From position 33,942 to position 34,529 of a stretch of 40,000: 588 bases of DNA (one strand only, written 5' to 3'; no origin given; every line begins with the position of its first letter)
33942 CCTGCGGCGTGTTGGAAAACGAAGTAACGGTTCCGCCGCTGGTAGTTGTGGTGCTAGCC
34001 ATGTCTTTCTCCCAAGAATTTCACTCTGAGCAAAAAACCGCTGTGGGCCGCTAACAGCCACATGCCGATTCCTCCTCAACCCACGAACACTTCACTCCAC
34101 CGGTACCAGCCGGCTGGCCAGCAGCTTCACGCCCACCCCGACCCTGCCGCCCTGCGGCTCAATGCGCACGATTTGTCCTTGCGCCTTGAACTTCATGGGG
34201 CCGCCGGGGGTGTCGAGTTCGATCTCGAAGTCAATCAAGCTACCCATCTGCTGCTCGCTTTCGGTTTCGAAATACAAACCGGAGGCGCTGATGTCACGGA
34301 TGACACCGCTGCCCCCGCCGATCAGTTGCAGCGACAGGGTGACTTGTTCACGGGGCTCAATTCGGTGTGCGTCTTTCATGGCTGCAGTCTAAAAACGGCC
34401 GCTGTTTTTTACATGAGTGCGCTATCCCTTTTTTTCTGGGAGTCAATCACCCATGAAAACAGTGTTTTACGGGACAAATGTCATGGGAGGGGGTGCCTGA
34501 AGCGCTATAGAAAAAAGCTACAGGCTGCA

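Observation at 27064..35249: Stand-alone PilZ gene directly upstream of a giant non-LapG-type RTX adhesin, divergent from an atypical LuxR-type response regulator: candidate c-di-GMP adhesin module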

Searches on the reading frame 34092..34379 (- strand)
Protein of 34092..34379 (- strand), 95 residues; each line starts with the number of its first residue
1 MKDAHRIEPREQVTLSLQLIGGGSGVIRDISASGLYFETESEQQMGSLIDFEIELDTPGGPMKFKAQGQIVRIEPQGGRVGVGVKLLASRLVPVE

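Call 6: search_protein_families(library=pfam, proteins=[window:34092-34379:-], max_evalue=0.01)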
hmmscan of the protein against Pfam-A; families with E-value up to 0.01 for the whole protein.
window:34092-34379:- (95 aa): 1 family
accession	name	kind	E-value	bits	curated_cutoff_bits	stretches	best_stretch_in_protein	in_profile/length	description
PF07238.19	PilZ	-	8e-09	36.2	22.5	1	23-86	23-85/102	PilZ domain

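Call 7: search_protein_families(library=ncbifam, proteins=[window:34092-34379:-], max_evalue=0.01)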
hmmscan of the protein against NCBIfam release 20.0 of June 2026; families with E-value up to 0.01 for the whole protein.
window:34092-34379:- (95 aa): 1 family
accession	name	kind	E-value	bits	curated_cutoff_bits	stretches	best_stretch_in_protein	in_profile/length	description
TIGR02266.1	gmx_TIGR02266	paralog_domain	3e-08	33.7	68.7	1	25-88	19-82/96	TIGR02266 family protein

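Call 13: find_homologous_proteins(query=window:34092-34379:-)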
Query window:34092-34379:- (95 aa): 133 proteins with E <= 0.001 among 207 candidates; the best 120 are listed.
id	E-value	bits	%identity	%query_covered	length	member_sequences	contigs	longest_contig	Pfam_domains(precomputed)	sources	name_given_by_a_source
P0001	1.4e-50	187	95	100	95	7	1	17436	PF07238.20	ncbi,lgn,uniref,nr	ncbi:PilZ domain-containing protein [Pseudomonas sp. GM48]|uniref:PilZ domain-containing protein n=1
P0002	1.7e-49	184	93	100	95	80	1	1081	PF07238.20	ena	-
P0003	2.9e-49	183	92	100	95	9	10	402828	PF07238.20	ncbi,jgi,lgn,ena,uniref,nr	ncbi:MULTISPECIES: PilZ domain-containing protein [unclassified Pseudomonas]|uniref:PilZ domain-cont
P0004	2.0e-48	180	91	100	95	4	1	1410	PF07238.20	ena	-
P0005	3.6e-48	179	91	100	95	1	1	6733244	PF07238.20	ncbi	ncbi:PilZ domain-containing protein [Pseudomonas sp. CLCA07]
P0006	3.9e-48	179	91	100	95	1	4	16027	PF07238.20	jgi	jgi:hypothetical protein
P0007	4.5e-48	179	91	100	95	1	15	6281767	PF07238.20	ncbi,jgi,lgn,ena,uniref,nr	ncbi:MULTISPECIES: PilZ domain-containing protein [Pseudomonas]|uniref:PilZ domain-containing protei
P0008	1.2e-47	178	89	100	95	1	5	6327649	PF07238.20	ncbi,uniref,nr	ncbi:PilZ domain-containing protein [Pseudomonas sp. BF-RE-26]|uniref:PilZ domain-containing protein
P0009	1.2e-47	178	91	100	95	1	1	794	PF07238.20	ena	-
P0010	6.3e-47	175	89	100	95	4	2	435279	PF07238.20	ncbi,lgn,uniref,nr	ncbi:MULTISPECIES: PilZ domain-containing protein [unclassified Pseudomonas]|uniref:PilZ domain-cont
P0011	3.5e-46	173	88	100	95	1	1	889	PF07238.20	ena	-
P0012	6.4e-46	172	88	100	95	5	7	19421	PF07238.20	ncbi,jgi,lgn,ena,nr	ncbi:PilZ domain-containing protein [Pseudomonas sp. GW456-E7]|nr:PilZ domain-containing protein [Ps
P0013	6.8e-46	172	87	100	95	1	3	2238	PF07238.20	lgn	-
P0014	1.4e-45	171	87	100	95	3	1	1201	PF07238.20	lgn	-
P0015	1.9e-45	171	87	100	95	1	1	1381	PF07238.20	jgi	jgi:hypothetical protein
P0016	2.5e-45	170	87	100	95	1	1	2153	PF07238.20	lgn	-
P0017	2.6e-45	170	88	100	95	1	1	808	PF07238.20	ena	-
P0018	2.9e-45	170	86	100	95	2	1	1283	PF07238.20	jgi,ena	-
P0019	2.9e-45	170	88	100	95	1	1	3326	PF07238.20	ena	-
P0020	3.7e-45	170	87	100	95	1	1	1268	PF07238.20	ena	-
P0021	3.8e-45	170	88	100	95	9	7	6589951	PF07238.20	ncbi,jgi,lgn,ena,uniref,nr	ncbi:PilZ domain-containing protein [Pseudomonas laurylsulfatiphila]|uniref:PilZ domain-containing p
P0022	4.6e-45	169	87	100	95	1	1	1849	PF07238.20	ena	-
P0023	5.0e-45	169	86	100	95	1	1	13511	PF07238.20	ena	-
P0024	5.2e-45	169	86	100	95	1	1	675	PF07238.20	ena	-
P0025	1.1e-44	168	85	100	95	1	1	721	PF07238.20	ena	-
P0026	8.2e-44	165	86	100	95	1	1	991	PF07238.20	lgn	-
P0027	9.1e-44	165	84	100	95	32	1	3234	PF07238.20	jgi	jgi:hypothetical protein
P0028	1.1e-43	165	87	100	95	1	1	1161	PF07238.20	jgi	-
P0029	1.3e-43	165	86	100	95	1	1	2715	PF07238.20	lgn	-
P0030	6.6e-43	162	83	100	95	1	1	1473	PF07238.20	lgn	-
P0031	1.7e-42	161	83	100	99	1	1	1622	PF07238.20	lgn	-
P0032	1.5e-38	149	78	100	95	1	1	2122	PF07238.20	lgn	-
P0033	6.7e-36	140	74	100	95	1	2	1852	PF07238.20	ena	-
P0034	7.1e-36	140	75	98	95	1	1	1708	PF07238.20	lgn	-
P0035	2.9e-35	138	72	100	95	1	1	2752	PF07238.20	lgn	-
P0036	5.5e-35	137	73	100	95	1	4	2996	PF07238.20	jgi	jgi:hypothetical protein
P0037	1.1e-34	136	73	100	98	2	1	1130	PF07238.20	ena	-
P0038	1.5e-34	136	69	100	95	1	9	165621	PF07238.20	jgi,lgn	jgi:hypothetical protein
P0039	1.8e-34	136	72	100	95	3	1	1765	PF07238.20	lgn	-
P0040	3.2e-34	135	71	100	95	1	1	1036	PF07238.20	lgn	-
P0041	5.0e-34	134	71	100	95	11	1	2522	PF07238.20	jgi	jgi:hypothetical protein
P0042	8.4e-34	133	73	96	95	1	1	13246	PF07238.20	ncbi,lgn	-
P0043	1.2e-33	133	72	100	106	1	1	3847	PF07238.20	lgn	-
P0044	2.4e-33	132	72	100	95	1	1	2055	PF07238.20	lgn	-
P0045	2.7e-33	132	68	100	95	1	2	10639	PF07238.20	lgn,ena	-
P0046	3.3e-33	131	69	99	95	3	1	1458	PF07238.20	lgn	-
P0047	5.3e-33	131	69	100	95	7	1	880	PF07238.20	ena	-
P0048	8.0e-33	130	71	99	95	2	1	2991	PF07238.20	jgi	-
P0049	1.1e-32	130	72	100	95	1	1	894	PF07238.20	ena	-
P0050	1.6e-32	129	69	99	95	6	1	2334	PF07238.20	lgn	-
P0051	1.6e-32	129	71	100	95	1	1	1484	PF07238.20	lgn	-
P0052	3.3e-32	128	66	100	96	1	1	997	PF07238.20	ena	-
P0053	8.8e-32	127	70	98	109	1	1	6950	PF07238.20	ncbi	-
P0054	9.8e-32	127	68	99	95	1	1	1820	PF07238.20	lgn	-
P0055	1.1e-31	127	69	100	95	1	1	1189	PF07238.20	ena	-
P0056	1.5e-31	126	68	100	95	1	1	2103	PF07238.20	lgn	-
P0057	3.0e-31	125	69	100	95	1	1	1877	PF07238.20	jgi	jgi:hypothetical protein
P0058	3.9e-31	125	71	100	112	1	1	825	PF07238.20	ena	-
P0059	8.3e-31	124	68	99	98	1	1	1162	PF07238.20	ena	-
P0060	1.2e-30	123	69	99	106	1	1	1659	PF07238.20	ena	-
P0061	2.7e-30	122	68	99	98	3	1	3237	PF07238.20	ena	-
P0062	4.9e-30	121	66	100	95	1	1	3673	PF07238.20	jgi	-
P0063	4.1e-29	118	63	100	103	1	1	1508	PF07238.20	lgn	-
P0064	5.3e-29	118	74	84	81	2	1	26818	PF07238.20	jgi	jgi:hypothetical protein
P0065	6.0e-29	118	64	100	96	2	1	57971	PF07238.20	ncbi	-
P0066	9.6e-29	117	66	95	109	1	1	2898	PF07238.20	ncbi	-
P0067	2.2e-28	116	62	100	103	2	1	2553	PF07238.20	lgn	-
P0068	2.2e-28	116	61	100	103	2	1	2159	PF07238.20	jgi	-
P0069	2.8e-28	116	63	96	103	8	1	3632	PF07238.20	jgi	-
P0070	3.2e-28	116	64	95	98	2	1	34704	PF07238.20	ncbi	-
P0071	4.9e-28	115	61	100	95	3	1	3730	PF07238.20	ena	-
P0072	7.3e-28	114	61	100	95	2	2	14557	PF07238.20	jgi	jgi:hypothetical protein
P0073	1.7e-27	113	62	100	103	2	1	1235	PF07238.20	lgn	-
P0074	2.5e-27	113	63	99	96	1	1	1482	PF07238.20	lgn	-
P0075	5.3e-27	112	60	100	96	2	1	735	PF07238.20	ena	-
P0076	6.0e-27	111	61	100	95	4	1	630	PF07238.20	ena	-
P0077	1.3e-26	110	60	100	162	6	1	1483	PF07238.20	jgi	-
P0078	1.8e-26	110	62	99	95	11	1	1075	PF07238.20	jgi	jgi:hypothetical protein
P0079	2.2e-26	110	61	100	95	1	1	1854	PF07238.20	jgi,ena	-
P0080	2.4e-26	109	61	100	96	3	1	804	PF07238.20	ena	-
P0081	1.0e-25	107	61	95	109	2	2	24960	PF07238.20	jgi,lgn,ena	-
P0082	1.2e-25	107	59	99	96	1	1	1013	PF07238.20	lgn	-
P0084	1.9e-25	107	61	100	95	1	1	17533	PF07238.20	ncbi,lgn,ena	-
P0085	2.4e-25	106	59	100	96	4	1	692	PF07238.20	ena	-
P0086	4.7e-24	102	62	95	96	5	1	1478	PF07238.20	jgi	jgi:hypothetical protein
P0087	4.1e-22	96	60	96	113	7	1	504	PF07238.20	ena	-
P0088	2.6e-21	93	51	95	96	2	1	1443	PF07238.20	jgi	jgi:hypothetical protein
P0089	5.2e-21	92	53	98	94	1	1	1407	PF07238.20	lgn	-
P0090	7.3e-20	89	49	92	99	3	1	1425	PF07238.20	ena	-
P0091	1.8e-19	88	49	95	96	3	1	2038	PF07238.20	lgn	-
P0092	1.8e-19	88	56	75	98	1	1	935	PF07238.20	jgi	jgi:hypothetical protein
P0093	4.9e-19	86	44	98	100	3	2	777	PF07238.20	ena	-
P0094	5.4e-19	86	50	99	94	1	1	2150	PF07238.20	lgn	-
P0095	1.8e-18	84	49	88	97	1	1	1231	PF07238.20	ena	-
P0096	2.8e-18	84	52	79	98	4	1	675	PF07238.20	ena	-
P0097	2.8e-18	84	46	95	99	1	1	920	PF07238.20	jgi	-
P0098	3.0e-18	84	48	94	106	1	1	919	PF07238.20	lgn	-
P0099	4.0e-18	83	51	80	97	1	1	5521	PF07238.20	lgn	-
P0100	4.4e-18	83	50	89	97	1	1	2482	PF07238.20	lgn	-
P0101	4.6e-18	83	52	79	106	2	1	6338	PF07238.20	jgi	jgi:hypothetical protein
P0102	5.1e-18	83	49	96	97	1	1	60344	PF07238.20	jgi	jgi:Tfp pilus assembly protein PilZ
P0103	5.1e-18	83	49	96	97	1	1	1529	PF07238.20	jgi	jgi:Tfp pilus assembly protein PilZ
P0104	5.2e-18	83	51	95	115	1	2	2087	PF07238.20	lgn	-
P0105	1.2e-17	82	49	89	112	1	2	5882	PF07238.20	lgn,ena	-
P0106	1.2e-17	82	51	80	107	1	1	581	PF07238.20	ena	-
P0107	1.6e-17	81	52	79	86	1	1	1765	PF07238.20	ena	-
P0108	1.8e-17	81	51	88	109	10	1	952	PF07238.20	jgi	jgi:hypothetical protein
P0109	2.7e-17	81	55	77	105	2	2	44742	PF07238.20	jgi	-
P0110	3.6e-17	80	46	92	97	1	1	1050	PF07238.20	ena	-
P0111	3.9e-17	80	47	92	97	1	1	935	PF07238.20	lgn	-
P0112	4.3e-17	80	53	79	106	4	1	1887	PF07238.20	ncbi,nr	ncbi:MAG TPA: PilZ domain-containing protein, partial [Candidatus Paceibacterota bacterium]|nr:PilZ 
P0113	4.7e-17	80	50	78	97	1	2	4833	PF07238.20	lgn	-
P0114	7.2e-17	79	47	88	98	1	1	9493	PF07238.20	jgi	jgi:hypothetical protein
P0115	9.7e-17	79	50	87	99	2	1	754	PF07238.20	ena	-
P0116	1.0e-16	79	47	92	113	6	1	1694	PF07238.20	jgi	-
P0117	1.2e-16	78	46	96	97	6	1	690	PF07238.20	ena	-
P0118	2.0e-16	78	49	94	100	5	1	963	PF07238.20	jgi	jgi:hypothetical protein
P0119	2.5e-16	77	46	92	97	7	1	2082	PF07238.20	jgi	jgi:PilZ domain-containing protein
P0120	2.6e-16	77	45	89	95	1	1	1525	PF07238.20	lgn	-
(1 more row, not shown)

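Call 14: find_encoding_contigs(protein=P0007, flank=10000, max_places=4)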
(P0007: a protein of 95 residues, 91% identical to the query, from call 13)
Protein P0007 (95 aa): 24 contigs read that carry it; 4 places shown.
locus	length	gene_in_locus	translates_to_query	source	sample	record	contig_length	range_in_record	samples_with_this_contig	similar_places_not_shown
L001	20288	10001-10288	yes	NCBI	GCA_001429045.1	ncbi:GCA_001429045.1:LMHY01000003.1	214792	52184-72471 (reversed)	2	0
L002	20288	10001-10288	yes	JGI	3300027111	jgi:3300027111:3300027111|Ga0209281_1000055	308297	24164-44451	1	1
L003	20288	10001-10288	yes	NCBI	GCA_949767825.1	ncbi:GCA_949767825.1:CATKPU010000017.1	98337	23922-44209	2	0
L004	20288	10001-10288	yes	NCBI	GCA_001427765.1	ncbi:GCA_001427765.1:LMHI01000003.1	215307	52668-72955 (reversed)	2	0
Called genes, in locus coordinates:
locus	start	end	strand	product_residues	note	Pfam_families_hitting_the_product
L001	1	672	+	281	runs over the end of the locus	PF00528:BPD_transp_1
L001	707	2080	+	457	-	PF00296:Bac_luciferase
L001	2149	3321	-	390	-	PF07786:HGSNAT_cat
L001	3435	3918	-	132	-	-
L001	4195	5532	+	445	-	PF02706:Wzz, PF13807:GNVR (weak)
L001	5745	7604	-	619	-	PF00664:ABC_membrane, PF00005:ABC_tran, PF02463:SMC_N (weak)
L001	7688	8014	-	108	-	PF05437:AzlD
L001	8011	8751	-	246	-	PF03591:AzlC, PF27356:MJ1155 (weak)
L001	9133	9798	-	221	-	PF00072:Response_reg (weak), PF00196:GerE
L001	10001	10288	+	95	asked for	PF07238:PilZ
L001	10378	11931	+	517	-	PF17803:Cadherin_4, PF17963:Big_9 (weak)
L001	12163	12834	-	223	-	-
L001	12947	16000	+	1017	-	-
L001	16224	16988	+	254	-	PF07719:TPR_2 (faint), PF00515:TPR_1 (faint), PF13414:TPR_11 (weak), PF14559:TPR_19, PF13431:TPR_17 (weak)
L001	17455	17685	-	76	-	-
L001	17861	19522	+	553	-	PF00916:Sulfate_transp, PF01740:STAS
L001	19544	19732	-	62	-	PF19839:RHH_9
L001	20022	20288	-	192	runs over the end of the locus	PF04828:GFA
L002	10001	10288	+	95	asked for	PF07238:PilZ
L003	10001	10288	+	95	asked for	PF07238:PilZ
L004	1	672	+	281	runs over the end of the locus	PF00528:BPD_transp_1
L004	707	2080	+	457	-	PF00296:Bac_luciferase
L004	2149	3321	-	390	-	PF07786:HGSNAT_cat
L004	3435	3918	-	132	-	-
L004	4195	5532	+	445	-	PF02706:Wzz, PF13807:GNVR (weak)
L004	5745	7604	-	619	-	PF00664:ABC_membrane, PF00005:ABC_tran, PF02463:SMC_N (weak)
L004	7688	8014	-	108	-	PF05437:AzlD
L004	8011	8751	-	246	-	PF03591:AzlC, PF27356:MJ1155 (weak)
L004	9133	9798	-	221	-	PF00072:Response_reg (weak), PF00196:GerE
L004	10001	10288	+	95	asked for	PF07238:PilZ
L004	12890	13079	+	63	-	-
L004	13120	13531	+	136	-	-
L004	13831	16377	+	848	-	PF00028:Cadherin (faint), PF19078:Big_12, PF00353:HemolysinCabind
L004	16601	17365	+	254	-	PF07719:TPR_2 (faint), PF00515:TPR_1 (faint), PF13414:TPR_11 (weak), PF14559:TPR_19, PF13431:TPR_17 (weak)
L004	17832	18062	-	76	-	-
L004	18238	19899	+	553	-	PF00916:Sulfate_transp, PF01740:STAS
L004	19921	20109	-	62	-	PF19839:RHH_9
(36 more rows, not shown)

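Call 15: find_encoding_contigs(protein=P0038, flank=10000, max_places=3)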
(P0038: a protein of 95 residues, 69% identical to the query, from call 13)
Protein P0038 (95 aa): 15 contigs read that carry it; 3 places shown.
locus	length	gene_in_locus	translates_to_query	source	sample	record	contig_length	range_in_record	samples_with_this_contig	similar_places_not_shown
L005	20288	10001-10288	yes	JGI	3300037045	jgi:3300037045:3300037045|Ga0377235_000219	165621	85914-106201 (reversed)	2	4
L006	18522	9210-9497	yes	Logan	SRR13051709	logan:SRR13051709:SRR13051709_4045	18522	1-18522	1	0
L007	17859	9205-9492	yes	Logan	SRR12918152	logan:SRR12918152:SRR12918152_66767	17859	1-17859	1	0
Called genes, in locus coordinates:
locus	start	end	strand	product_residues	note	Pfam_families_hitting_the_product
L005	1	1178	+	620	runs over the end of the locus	PF00364:Biotin_lipoyl, PF01134:GIDA (weak), PF07992:Pyr_redox_2, PF12831:FAD_oxidored, PF00070:Pyr_redox, PF02852:Pyr_redox_dim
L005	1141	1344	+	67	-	-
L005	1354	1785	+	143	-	-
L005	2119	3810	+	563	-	PF00501:AMP-binding, PF23562:AMP-binding_C_3 (faint)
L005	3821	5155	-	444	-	PF06808:DctM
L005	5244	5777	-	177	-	PF04290:DctQ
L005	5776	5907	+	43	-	-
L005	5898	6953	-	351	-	PF03480:DctP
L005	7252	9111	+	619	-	PF00027:cNMP_binding, PF24179:NTE_Ploop, PF01734:Patatin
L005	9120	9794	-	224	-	PF00072:Response_reg (weak), PF00196:GerE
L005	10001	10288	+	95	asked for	PF07238:PilZ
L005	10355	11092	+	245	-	PF00353:HemolysinCabind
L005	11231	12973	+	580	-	PF00664:ABC_membrane, PF02463:SMC_N (faint), PF00005:ABC_tran, PF13304:AAA_21 (faint)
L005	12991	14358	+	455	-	PF25919:BSH_CusB (faint), PF25973:BSH_CzcB (weak), PF25994:HH_AprE, PF26002:Beta-barrel_AprE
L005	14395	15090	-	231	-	PF00027:cNMP_binding (weak)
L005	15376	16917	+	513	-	PF13411:MerR_1 (faint), PF00211:Guanylate_cyc (weak)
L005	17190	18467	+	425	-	PF13742:tRNA_anti_2, PF01336:tRNA_anti-codon, PF02601:Exonuc_VII_L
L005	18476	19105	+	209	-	PF00081:Sod_Fe_N, PF02777:Sod_Fe_C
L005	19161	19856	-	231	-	PF01988:VIT1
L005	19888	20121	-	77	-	PF11391:DUF2798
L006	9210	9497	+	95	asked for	PF07238:PilZ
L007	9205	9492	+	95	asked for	PF07238:PilZ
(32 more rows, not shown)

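Call 17: find_encoding_contigs(protein=P0065, flank=10000, max_places=2)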
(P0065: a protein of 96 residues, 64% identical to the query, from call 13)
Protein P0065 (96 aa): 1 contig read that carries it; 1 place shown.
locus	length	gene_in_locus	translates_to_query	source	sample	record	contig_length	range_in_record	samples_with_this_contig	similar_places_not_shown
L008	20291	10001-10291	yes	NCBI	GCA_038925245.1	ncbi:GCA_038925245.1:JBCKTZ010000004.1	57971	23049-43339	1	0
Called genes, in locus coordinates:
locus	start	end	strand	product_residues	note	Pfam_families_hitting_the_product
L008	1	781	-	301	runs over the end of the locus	PF00126:HTH_1, PF03466:LysR_substrate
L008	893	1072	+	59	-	-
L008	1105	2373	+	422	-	PF02321:OEP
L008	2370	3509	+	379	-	PF25917:BSH_RND, PF25973:BSH_CzcB, PF25954:Beta-barrel_RND_2, PF25967:RND-MFP_C (faint), PF25975:CzcB_C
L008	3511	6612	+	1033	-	PF00873:ACR_tran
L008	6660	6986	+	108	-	PF00543:P-II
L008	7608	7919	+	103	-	PF06296:RelE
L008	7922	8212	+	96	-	PF01381:HTH_3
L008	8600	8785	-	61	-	-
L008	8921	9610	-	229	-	PF00072:Response_reg, PF00196:GerE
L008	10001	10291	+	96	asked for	PF07238:PilZ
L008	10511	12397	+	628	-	PF17803:Cadherin_4, PF17963:Big_9, PF17803:Cadherin_4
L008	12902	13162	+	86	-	PF04365:BrnT_toxin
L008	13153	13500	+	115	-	PF14384:BrnA_antitoxin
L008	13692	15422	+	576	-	PF00664:ABC_membrane, PF02463:SMC_N (weak), PF00005:ABC_tran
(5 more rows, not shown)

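Call 18: find_encoding_contigs(protein=P0102, flank=10000, max_places=2)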
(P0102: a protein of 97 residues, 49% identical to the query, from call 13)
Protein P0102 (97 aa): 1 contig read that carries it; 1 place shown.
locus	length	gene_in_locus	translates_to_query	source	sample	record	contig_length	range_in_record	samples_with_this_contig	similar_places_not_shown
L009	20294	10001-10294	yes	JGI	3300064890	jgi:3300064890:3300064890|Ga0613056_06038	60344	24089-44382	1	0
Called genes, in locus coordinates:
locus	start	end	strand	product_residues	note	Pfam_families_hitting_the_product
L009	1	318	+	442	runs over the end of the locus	PF02754:CCG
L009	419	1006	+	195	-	PF12007:DUF3501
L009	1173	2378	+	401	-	PF02353:CMAS, PF13489:Methyltransf_23, PF13847:Methyltransf_31, PF08241:Methyltransf_11, PF08242:Methyltransf_12, PF13649:Methyltransf_25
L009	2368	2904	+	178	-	PF08750:CNP1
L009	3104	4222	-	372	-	PF00696:AA_kinase, PF01472:PUA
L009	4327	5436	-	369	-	PF01018:GTP1_OBG, PF01926:MMR_HSR1, PF02421:FeoB_N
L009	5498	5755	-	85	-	PF01016:Ribosomal_L27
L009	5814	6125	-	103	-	PF00829:Ribosomal_L21p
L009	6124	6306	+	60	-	-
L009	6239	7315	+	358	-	PF00348:polyprenyl_synt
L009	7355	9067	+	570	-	PF07730:HisKA_3 (weak)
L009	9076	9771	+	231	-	PF00072:Response_reg, PF00196:GerE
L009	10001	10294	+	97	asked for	PF07238:PilZ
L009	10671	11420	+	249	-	PF00353:HemolysinCabind (weak)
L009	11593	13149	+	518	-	PF13679:Methyltransf_32 (weak), PF02390:Methyltransf_4 (weak), PF13847:Methyltransf_31, PF08241:Methyltransf_11 (weak), PF08242:Methyltransf_12, PF13649:Methyltransf_25, PF10119:MethyTransf_Reg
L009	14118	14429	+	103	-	PF07238:PilZ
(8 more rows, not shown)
